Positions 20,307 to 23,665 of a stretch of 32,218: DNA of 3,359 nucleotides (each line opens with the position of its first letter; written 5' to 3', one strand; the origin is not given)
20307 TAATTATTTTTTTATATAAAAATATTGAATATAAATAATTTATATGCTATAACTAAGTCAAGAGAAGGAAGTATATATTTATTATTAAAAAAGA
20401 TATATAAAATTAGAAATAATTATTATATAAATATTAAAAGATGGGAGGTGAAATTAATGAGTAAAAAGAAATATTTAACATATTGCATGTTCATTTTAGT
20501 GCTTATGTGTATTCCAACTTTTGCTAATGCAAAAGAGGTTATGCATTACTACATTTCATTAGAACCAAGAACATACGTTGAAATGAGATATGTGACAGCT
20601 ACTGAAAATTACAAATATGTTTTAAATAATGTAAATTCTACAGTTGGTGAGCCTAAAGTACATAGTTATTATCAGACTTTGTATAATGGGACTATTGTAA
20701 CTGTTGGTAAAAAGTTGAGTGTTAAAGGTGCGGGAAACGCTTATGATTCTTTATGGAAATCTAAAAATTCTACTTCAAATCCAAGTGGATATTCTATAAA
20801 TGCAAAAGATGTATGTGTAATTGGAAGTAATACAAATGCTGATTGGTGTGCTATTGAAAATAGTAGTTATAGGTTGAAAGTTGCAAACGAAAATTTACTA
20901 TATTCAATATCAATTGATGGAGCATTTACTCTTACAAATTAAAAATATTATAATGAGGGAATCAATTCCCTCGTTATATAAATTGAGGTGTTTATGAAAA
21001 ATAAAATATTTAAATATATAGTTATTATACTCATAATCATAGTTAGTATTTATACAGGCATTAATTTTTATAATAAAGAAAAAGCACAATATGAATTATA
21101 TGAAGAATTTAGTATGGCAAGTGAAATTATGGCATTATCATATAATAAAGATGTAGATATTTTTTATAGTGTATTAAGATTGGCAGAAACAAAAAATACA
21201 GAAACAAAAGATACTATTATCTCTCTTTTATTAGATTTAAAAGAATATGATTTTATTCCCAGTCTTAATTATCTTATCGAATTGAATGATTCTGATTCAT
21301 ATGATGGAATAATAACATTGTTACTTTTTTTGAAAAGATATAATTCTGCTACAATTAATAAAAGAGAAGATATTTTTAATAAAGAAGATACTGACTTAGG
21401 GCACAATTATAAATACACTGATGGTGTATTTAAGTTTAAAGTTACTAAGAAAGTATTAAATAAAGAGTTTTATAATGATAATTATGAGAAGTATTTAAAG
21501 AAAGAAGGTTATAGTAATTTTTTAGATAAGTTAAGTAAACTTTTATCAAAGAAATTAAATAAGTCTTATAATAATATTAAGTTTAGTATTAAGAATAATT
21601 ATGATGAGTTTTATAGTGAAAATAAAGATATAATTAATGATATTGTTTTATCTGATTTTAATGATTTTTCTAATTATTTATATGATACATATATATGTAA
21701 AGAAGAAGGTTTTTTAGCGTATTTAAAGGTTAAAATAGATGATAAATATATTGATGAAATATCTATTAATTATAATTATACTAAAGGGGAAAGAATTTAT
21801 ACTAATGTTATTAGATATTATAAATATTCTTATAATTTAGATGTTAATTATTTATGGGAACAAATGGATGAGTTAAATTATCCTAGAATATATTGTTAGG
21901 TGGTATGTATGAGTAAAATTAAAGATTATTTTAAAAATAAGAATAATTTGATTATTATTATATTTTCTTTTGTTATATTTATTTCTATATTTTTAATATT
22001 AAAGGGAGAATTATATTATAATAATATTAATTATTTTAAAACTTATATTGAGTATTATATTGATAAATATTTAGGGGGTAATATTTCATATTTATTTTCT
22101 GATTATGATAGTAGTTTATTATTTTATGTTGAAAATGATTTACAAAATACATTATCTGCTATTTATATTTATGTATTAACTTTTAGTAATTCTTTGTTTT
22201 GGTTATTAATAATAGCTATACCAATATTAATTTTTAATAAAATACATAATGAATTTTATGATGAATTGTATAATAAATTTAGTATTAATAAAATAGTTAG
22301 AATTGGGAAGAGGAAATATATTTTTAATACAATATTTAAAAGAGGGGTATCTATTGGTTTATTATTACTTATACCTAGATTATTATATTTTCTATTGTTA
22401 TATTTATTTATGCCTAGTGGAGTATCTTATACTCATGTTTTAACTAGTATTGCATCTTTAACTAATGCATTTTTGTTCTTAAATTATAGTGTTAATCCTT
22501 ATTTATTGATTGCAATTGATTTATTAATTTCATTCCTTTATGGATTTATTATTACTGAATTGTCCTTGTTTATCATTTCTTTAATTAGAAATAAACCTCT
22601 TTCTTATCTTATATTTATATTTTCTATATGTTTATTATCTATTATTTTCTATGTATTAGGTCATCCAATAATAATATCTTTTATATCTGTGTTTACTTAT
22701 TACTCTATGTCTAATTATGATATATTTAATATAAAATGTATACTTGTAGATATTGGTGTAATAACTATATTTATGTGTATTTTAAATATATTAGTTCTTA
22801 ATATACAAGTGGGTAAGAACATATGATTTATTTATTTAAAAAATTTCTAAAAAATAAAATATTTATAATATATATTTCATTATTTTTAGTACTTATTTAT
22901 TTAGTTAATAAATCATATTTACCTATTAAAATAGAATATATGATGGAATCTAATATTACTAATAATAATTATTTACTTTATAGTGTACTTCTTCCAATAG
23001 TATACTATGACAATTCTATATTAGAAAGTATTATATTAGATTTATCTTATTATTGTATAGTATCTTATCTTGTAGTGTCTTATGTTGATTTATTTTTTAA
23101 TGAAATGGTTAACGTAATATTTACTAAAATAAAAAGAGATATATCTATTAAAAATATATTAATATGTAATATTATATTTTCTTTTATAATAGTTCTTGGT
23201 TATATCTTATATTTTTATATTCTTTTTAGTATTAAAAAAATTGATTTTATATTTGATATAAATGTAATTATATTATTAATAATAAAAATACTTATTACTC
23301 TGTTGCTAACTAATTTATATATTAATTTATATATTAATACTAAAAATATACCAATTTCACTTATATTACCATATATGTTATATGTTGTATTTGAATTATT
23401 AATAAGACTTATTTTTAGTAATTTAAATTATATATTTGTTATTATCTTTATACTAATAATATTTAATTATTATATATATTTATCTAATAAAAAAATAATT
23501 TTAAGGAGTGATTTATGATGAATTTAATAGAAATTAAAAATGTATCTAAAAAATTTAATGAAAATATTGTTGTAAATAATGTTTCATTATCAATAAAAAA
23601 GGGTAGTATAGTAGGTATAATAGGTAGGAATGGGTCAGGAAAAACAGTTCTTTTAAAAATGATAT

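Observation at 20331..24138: Five-gene module: small secreted protein, anchored protein, two polytopic permeases and a terminal ABC-2-type ATPase, placed at a truncated gene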

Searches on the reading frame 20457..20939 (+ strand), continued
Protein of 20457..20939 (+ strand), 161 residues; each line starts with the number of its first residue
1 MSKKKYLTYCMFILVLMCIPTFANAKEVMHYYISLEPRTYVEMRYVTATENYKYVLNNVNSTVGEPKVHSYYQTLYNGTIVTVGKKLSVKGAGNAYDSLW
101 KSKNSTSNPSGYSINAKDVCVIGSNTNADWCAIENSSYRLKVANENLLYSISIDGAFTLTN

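Call 96: find_encoding_contigs(protein=P0024, flank=7000, max_places=2)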
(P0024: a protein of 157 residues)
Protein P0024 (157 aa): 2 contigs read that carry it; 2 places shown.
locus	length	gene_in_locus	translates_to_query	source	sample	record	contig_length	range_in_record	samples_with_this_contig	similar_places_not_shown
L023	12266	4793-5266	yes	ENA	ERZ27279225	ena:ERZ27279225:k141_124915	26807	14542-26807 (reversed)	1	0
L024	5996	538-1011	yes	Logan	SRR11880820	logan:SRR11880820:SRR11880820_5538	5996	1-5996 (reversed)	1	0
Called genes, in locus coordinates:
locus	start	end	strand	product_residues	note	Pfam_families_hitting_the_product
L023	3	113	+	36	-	?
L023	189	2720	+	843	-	PF01624:MutS_I, PF05188:MutS_II, PF05192:MutS_III, PF05190:MutS_IV, PF00488:MutS_V, PF27441:MutS_C (weak)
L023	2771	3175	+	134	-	PF01029:NusB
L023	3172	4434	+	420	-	PF13742:tRNA_anti_2, PF01336:tRNA_anti-codon, PF02601:Exonuc_VII_L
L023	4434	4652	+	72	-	PF02609:Exonuc_VII_S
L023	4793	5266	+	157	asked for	-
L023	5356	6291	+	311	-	-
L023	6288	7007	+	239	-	-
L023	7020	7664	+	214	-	PF00005:ABC_tran, PF13304:AAA_21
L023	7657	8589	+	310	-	-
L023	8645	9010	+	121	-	PF12844:HTH_19, PF13560:HTH_31, PF01381:HTH_3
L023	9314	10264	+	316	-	PF05580:Peptidase_S55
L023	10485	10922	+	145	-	-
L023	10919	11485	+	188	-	PF10502:Peptidase_S26, PF00717:Peptidase_S24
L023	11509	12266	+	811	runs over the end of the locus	PF00092:VWA (faint), PF13519:VWA_2, PF21426:GBS104-like_Ig, PF17802:SpaA, PF19407:DUF5979 (faint), PF24547:DUF7601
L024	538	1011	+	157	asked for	-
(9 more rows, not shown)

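Call 97: find_encoding_contigs(protein=P0010, flank=7000, max_places=2)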
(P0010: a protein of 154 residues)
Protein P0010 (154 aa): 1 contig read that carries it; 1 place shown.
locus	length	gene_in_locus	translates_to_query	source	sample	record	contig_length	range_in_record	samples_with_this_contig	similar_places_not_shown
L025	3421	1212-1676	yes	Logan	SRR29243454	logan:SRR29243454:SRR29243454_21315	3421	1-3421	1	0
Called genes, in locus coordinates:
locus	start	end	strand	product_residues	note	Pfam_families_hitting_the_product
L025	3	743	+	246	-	?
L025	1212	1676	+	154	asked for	-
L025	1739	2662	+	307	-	-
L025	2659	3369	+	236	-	-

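Call 99: search_protein_families(library=padloc, max_evalue=0.01, proteins=[window:20457-20939:+])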
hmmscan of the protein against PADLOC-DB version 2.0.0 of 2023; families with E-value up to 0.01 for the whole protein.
window:20457-20939:+ (161 aa): 0 families

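Call 100: search_protein_families(library=phrogs, max_evalue=0.01, proteins=[window:20457-20939:+])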
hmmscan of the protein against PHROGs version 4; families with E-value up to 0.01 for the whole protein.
window:20457-20939:+ (161 aa): 0 families

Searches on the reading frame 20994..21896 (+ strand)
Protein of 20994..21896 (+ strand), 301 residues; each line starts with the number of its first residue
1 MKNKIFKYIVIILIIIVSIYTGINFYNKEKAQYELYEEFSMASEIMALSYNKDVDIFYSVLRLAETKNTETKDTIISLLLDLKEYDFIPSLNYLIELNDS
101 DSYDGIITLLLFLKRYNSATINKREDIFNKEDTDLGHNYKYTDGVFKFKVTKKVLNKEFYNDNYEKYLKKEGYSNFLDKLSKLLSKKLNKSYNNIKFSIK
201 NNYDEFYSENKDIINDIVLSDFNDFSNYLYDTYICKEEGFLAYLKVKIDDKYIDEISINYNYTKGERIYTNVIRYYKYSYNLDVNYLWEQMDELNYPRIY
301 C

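Call 7: search_protein_families(library=pfam, max_evalue=0.1, proteins=[window:20994-21896:+])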
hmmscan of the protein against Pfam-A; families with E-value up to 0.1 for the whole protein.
window:20994-21896:+ (301 aa): 0 families

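Call 8: search_protein_families(library=ncbifam, max_evalue=0.1, proteins=[window:20994-21896:+])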
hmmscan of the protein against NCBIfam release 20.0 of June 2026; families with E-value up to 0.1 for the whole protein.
window:20994-21896:+ (301 aa): 1 family
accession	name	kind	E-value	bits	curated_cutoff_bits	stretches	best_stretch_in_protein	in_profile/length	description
NF045951.1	MAG0110_fam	subfamily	0.0097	15.2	98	1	3-63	168-227/237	MAG0110 family membrane protein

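Call 57: search_solved_structures(query=A7, max_evalue=10)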
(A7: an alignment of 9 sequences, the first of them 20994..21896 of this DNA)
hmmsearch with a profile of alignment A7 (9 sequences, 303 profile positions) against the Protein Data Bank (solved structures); distinct sequences matched with E-value up to 10: 4.
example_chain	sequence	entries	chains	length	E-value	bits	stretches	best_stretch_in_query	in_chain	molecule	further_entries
9y6s_6U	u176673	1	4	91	0.4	13.4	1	167-250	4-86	Dynein light chain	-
1vbj_A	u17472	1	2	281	0.95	12.1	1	158-219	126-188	prostaglandin F synthase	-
1j8m_F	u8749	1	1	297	1.6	11.4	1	174-229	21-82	SIGNAL RECOGNITION 54 KDA PROTEIN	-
1j8y_F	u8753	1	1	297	1.6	11.4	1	174-229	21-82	SIGNAL RECOGNITION 54 KDA PROTEIN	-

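Call 58: search_protein_families(library=pfam, alignment_id=A7, max_evalue=1)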
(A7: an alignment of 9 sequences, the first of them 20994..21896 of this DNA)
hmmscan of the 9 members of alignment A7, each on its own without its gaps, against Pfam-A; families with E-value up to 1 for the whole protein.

A. member 1, window:20994-21896:+ (301 aa): 1 family
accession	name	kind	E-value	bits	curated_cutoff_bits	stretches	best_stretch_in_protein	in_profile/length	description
PF09752.15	ABHD18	-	0.29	10.7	21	1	140-211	214-269/351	Alpha/beta hydrolase domain containing 18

B. families by the number of members that match (of 9 scanned): 16 families
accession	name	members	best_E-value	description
PF05742.17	TANGO2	1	2e-06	Transport and Golgi organisation 2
PF09893.14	DUF2120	1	0.0044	Uncharacterized protein conserved in archaea (DUF2120)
PF22201.2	FlaF_Ig-like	1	0.018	Conserved flagellar protein F, immunoglobulin-like domain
PF19084.5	DUF5775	1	0.036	Family of unknown function (DUF5775)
PF06757.18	Ins_allergen_rp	1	0.04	Insect allergen related repeat, nitrile-specifier detoxification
PF14837.11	INTS5_N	1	0.057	Integrator complex subunit 5 N-terminus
PF06463.18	Mob_synth_C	1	0.11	Molybdenum Cofactor Synthesis C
PF03530.19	SK_channel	1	0.13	Calcium-activated SK potassium channel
PF24800.1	DUF7702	1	0.13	Domain of unknown function (DUF7702)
PF13624.11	SurA_N_3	1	0.15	SurA-like N-terminal domain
PF14126.11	DUF4293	1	0.18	Domain of unknown function (DUF4293)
PF00957.27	Synaptobrevin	1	0.22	Synaptobrevin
PF18659.6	CelTOS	1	0.25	Cell-traversal protein for ookinetes and sporozoites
PF09752.15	ABHD18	1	0.29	Alpha/beta hydrolase domain containing 18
PF24988.1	NEW1_HB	1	0.37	NEW1 helical bundle domain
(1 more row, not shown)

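Call 99: search_protein_families(library=padloc, max_evalue=0.01, proteins=[window:20994-21896:+])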
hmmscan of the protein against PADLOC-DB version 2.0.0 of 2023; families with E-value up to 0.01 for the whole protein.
window:20994-21896:+ (301 aa): 0 families

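Call 100: search_protein_families(library=phrogs, max_evalue=0.01, proteins=[window:20994-21896:+])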
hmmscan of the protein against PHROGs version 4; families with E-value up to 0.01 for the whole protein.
window:20994-21896:+ (301 aa): 0 families

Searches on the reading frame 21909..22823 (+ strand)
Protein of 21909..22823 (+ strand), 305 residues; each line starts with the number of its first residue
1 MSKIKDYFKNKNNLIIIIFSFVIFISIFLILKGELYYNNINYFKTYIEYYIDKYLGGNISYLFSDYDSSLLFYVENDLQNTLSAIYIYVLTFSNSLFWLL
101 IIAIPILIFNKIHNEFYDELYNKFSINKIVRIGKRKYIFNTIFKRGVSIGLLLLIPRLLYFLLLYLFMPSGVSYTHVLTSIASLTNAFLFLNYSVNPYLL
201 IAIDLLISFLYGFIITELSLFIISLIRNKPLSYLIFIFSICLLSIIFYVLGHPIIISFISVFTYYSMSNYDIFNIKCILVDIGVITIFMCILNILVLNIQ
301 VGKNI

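Call 7: search_protein_families(library=pfam, max_evalue=0.1, proteins=[window:21909-22823:+])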
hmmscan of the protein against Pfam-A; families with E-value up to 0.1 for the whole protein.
window:21909-22823:+ (305 aa): 0 families

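Call 8: search_protein_families(library=ncbifam, max_evalue=0.1, proteins=[window:21909-22823:+])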
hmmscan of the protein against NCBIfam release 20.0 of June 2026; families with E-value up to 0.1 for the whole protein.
window:21909-22823:+ (305 aa): 0 families

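Call 14: find_homologous_proteins(query=window:21909-22823:+, max_evalue=0.01)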
Query window:21909-22823:+ (305 aa): 6 proteins with E <= 0.01 among 8000 candidates.
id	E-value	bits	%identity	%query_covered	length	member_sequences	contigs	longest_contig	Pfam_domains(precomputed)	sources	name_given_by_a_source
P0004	5.0e-177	606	100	100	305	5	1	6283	-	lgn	-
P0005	2.1e-167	575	94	100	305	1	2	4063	-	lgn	-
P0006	7.4e-63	232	49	89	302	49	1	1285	-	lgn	-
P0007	2.9e-56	210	48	89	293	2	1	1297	-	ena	-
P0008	1.0e-52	198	42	85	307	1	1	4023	-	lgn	-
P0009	1.5e-24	106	49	46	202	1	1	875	-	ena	-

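Call 15: find_encoding_contigs(protein=P0008, flank=10000)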
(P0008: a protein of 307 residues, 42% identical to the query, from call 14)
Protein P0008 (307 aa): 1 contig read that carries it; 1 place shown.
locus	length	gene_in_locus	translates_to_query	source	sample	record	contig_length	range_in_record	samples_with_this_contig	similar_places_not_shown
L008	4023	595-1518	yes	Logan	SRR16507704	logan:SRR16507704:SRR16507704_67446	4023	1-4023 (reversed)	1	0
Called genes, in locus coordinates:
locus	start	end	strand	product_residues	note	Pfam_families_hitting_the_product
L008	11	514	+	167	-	-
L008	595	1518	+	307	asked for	-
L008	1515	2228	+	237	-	-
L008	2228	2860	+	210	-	PF00931:NB-ARC (faint), PF02463:SMC_N (faint), PF00005:ABC_tran, PF13304:AAA_21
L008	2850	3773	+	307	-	-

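Call 16: find_encoding_contigs(protein=P0005, flank=10000)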
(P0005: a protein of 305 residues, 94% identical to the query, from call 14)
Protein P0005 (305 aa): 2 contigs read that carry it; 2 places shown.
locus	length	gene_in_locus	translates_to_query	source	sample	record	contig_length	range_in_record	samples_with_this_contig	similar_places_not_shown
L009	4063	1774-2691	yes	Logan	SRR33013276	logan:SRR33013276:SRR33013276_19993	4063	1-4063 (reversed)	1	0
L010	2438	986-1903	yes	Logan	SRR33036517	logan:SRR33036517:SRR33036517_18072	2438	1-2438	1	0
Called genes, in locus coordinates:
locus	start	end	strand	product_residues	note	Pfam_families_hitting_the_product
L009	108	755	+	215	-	-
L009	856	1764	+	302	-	-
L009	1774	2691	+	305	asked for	-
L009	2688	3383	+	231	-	-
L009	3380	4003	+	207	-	PF00005:ABC_tran, PF13304:AAA_21 (weak)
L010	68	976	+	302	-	-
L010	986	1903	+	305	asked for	-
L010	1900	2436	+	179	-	?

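Call 17: find_encoding_contigs(protein=P0004, flank=10000)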
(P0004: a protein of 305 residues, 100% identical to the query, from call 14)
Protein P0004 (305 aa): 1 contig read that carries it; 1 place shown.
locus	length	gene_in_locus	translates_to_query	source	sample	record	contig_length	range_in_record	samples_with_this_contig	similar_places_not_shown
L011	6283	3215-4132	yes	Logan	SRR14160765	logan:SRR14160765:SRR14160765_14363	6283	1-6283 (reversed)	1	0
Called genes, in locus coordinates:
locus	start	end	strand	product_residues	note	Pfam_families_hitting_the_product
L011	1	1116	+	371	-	?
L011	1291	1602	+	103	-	PF01637:ATPase_2 (faint), PF13173:AAA_14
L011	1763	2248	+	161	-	-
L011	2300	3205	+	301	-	-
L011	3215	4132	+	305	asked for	-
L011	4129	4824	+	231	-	-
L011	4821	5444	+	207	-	PF00005:ABC_tran, PF13304:AAA_21 (weak)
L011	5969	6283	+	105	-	?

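Call 41: find_related_loci(query=A5, collection=genome_contigs, flank=8000)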
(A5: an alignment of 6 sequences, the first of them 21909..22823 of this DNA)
Query A5 (305 aa) in genome_contigs; peptide patterns used: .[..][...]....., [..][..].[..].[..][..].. (x = any residue, [..] = any of these).
102 stretches matched a pattern; 3 encode a relative of the query (tblastn E <= 1e-3); 3 distinct loci.
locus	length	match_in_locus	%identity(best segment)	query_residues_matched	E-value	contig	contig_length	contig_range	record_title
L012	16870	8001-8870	40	4-302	3e-61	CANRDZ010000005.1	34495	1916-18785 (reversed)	MAG: uncultured Bacilli bacterium isolate Lapin-026__bin13 genome assembly, contig: Lapin-026__NODE_1308_length_34495_co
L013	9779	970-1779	39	32-305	7e-50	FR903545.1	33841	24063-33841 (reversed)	Clostridium sp. CAG:609 genomic scaffold, scf70, whole genome shotgun sequence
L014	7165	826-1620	40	3-269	8e-50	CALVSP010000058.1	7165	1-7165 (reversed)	MAG: uncultured Bacilli bacterium isolate BRZ_AF__bin76 genome assembly, contig: BRZ_AF__NODE_15887_length_7165_cov_10.9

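Call 67: search_solved_structures(query=A8, max_evalue=10)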
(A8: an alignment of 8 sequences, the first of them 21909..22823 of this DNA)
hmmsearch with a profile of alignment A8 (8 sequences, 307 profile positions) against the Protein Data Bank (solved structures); distinct sequences matched with E-value up to 10: 3.
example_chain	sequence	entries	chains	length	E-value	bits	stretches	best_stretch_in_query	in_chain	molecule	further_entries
8thp_A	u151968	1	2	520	0.21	14.4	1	27-62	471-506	Response regulator receiver protein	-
8ted_A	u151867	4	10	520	0.21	14.4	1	27-62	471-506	Response regulator receiver protein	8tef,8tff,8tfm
8p6f_A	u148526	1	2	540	0.22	14.4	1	27-62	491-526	Response regulator receiver domain-containing protein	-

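Call 99: search_protein_families(library=padloc, max_evalue=0.01, proteins=[window:21909-22823:+, L009:108-752:+])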
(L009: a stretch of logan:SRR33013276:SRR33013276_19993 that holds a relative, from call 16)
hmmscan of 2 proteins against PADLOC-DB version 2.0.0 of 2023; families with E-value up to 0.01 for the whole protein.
window:21909-22823:+ (305 aa): 0 families

L009:108-752:+ (215 aa): 0 families

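Call 100: search_protein_families(library=phrogs, max_evalue=0.01, proteins=[window:21909-22823:+, L009:108-752:+])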
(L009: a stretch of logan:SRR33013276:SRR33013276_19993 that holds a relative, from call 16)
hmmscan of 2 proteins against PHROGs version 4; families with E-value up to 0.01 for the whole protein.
window:21909-22823:+ (305 aa): 0 families

L009:108-752:+ (215 aa): 1 family
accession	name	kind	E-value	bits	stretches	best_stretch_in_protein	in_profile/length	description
phrog_6073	-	lysis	0.0046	18.2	0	1-36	1-36/67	Rz-like spanin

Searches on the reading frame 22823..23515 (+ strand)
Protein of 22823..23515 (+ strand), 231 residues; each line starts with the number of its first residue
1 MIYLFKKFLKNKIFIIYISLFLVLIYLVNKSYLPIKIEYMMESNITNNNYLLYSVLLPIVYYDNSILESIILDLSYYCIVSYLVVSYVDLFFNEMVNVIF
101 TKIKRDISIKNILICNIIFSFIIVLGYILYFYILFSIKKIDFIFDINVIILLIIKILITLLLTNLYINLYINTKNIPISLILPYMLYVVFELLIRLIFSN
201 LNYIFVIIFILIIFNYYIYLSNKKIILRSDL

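Call 7: search_protein_families(library=pfam, max_evalue=0.1, proteins=[window:22823-23515:+])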
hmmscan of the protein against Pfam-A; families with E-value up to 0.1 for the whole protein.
window:22823-23515:+ (231 aa): 0 families

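Call 8: search_protein_families(library=ncbifam, max_evalue=0.1, proteins=[window:22823-23515:+])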
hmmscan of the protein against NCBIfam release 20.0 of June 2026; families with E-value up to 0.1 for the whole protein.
window:22823-23515:+ (231 aa): 0 families

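Call 68: search_solved_structures(query=A9, max_evalue=10)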
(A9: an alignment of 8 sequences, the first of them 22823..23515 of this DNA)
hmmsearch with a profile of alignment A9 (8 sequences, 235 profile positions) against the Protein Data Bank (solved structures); distinct sequences matched with E-value up to 10: 0.

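Call 99: search_protein_families(library=padloc, max_evalue=0.01, proteins=[window:22823-23515:+])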
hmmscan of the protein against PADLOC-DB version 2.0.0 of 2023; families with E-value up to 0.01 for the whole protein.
window:22823-23515:+ (231 aa): 0 families

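Call 100: search_protein_families(library=phrogs, max_evalue=0.01, proteins=[window:22823-23515:+])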
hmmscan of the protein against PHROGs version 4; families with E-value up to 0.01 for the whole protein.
window:22823-23515:+ (231 aa): 0 families
